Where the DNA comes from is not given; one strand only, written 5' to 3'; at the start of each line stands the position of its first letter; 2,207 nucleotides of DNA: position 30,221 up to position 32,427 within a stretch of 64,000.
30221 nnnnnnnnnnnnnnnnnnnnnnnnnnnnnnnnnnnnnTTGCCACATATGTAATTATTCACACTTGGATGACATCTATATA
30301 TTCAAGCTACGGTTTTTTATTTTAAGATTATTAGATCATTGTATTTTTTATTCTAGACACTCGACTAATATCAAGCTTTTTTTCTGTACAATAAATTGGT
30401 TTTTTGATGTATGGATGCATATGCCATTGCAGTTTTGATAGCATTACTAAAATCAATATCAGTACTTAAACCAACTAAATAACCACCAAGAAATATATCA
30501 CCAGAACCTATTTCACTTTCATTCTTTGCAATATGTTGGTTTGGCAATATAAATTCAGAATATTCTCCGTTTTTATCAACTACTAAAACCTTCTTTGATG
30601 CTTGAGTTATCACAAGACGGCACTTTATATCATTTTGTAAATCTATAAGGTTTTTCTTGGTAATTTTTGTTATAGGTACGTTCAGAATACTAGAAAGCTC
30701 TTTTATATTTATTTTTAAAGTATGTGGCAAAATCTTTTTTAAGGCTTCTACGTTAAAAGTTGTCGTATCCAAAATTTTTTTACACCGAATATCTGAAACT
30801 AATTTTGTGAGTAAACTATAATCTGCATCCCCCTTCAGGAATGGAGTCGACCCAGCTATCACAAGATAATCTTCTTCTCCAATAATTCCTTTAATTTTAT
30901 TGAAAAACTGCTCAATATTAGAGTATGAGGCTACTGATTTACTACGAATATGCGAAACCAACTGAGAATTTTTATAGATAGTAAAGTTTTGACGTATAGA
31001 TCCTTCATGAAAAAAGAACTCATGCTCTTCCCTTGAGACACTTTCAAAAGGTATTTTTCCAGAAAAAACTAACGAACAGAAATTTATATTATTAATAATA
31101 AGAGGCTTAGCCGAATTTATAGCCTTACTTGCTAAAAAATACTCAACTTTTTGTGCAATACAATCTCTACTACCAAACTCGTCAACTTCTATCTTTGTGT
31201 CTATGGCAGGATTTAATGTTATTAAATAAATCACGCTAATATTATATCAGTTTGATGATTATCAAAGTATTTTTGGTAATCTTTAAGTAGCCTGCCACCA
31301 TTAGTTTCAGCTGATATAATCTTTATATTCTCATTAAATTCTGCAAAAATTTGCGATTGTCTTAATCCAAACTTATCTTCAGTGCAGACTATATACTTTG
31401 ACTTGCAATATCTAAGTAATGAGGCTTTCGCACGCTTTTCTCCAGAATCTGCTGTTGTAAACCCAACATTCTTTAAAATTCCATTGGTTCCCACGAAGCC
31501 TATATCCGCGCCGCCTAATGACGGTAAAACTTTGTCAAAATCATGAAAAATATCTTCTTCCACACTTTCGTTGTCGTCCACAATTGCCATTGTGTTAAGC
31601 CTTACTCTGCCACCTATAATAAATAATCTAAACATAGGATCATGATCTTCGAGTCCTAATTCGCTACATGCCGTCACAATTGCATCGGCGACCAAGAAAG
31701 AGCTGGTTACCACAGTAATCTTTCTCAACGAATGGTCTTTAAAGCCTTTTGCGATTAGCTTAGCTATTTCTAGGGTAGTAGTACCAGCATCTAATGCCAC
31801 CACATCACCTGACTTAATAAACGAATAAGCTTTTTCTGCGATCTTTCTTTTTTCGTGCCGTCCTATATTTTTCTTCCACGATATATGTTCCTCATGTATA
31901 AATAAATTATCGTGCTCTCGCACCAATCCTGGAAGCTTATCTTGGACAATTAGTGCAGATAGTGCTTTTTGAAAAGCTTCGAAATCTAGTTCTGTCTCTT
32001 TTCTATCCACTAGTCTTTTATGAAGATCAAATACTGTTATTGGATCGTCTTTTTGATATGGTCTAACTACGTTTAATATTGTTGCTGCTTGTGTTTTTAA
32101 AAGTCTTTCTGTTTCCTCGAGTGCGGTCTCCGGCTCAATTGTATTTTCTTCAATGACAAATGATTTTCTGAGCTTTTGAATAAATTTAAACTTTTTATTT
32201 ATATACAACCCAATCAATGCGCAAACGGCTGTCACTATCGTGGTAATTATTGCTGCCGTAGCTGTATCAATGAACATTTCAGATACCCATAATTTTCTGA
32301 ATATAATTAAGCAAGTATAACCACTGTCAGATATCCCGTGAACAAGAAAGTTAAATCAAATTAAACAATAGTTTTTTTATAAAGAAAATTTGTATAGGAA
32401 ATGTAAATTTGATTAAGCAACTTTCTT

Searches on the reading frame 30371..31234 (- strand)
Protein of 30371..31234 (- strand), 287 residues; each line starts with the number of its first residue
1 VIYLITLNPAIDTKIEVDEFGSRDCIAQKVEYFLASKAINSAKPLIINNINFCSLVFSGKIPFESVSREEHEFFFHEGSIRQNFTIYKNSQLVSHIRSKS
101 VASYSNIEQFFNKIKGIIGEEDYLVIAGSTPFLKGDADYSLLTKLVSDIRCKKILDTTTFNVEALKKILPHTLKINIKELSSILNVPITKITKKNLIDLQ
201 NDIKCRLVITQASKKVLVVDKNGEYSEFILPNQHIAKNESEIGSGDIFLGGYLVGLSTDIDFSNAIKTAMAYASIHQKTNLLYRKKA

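Call 87: search_protein_families(library=pfam, proteins=[window:30371-31234:-], max_evalue=0.001)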
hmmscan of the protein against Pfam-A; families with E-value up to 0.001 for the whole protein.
window:30371-31234:- (287 aa): 1 family
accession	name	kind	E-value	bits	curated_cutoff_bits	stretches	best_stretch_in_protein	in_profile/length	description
PF00294.29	PfkB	-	7.3e-11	42.4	25.8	1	113-275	122-288/302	pfkB family carbohydrate kinase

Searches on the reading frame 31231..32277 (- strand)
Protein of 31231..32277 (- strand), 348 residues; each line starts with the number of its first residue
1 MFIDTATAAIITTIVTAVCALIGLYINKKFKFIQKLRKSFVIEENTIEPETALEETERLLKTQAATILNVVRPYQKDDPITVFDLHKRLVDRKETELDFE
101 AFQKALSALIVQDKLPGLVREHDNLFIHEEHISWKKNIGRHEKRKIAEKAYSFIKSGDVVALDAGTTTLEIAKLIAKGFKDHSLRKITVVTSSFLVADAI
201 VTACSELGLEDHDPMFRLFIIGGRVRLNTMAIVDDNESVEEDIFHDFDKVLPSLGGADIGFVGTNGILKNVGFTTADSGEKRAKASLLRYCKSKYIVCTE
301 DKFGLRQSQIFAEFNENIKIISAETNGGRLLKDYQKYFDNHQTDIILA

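Call 87: search_protein_families(library=pfam, proteins=[window:31231-32277:-], max_evalue=0.001)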
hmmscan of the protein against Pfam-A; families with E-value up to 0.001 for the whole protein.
window:31231-32277:- (348 aa): 1 family
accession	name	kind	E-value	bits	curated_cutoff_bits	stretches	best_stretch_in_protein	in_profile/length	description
PF00455.28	DeoRC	-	1.3e-22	80.9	31.8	1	141-322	4-158/160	DeoR C terminal sensor domain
